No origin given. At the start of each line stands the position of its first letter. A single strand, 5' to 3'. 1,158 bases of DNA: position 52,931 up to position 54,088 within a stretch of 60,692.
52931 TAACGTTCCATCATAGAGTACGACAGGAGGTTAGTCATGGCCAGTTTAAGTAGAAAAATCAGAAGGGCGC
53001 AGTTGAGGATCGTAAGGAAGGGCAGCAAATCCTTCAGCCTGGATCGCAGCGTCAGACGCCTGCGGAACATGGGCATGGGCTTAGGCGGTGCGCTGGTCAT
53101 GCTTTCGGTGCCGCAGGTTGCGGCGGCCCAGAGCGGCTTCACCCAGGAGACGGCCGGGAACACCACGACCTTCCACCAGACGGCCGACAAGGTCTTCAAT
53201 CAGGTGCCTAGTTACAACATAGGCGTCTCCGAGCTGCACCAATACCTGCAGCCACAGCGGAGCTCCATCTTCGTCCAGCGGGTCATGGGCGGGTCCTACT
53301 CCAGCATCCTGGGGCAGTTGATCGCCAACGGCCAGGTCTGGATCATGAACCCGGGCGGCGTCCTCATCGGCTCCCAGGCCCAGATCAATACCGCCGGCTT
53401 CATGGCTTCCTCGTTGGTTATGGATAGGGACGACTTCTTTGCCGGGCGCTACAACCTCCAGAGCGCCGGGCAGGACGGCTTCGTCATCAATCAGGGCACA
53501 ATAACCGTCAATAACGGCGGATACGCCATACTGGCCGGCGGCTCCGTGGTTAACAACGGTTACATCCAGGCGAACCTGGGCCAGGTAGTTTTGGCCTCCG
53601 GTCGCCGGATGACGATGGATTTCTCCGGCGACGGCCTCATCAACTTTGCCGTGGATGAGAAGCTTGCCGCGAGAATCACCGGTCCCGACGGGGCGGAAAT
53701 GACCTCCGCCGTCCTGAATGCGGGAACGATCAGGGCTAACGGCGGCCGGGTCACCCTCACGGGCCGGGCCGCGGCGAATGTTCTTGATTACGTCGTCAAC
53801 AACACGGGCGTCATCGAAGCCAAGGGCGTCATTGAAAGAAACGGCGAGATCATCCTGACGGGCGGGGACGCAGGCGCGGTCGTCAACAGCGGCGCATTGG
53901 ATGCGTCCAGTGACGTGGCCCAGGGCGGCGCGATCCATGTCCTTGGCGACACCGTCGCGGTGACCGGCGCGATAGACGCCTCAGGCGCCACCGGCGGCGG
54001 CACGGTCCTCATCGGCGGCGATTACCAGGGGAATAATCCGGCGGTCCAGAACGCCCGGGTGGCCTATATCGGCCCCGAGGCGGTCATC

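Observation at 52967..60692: Giant two-partner-secretion exoprotein ORF that the six-frame track does not show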

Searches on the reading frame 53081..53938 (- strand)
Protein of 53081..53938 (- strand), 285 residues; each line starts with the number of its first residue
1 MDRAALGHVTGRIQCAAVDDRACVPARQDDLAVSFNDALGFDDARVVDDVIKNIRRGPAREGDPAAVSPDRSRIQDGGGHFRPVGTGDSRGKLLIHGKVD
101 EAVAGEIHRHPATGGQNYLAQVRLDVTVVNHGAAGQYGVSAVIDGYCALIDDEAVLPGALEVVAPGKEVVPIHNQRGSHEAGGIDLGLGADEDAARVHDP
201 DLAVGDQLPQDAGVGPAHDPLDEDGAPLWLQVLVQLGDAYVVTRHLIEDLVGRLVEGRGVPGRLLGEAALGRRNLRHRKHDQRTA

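Call 90: search_protein_families(library=pfam, proteins=[window:53081-53938:-], max_evalue=0.1)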
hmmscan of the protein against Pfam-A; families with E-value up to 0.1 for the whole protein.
window:53081-53938:- (285 aa): 0 families
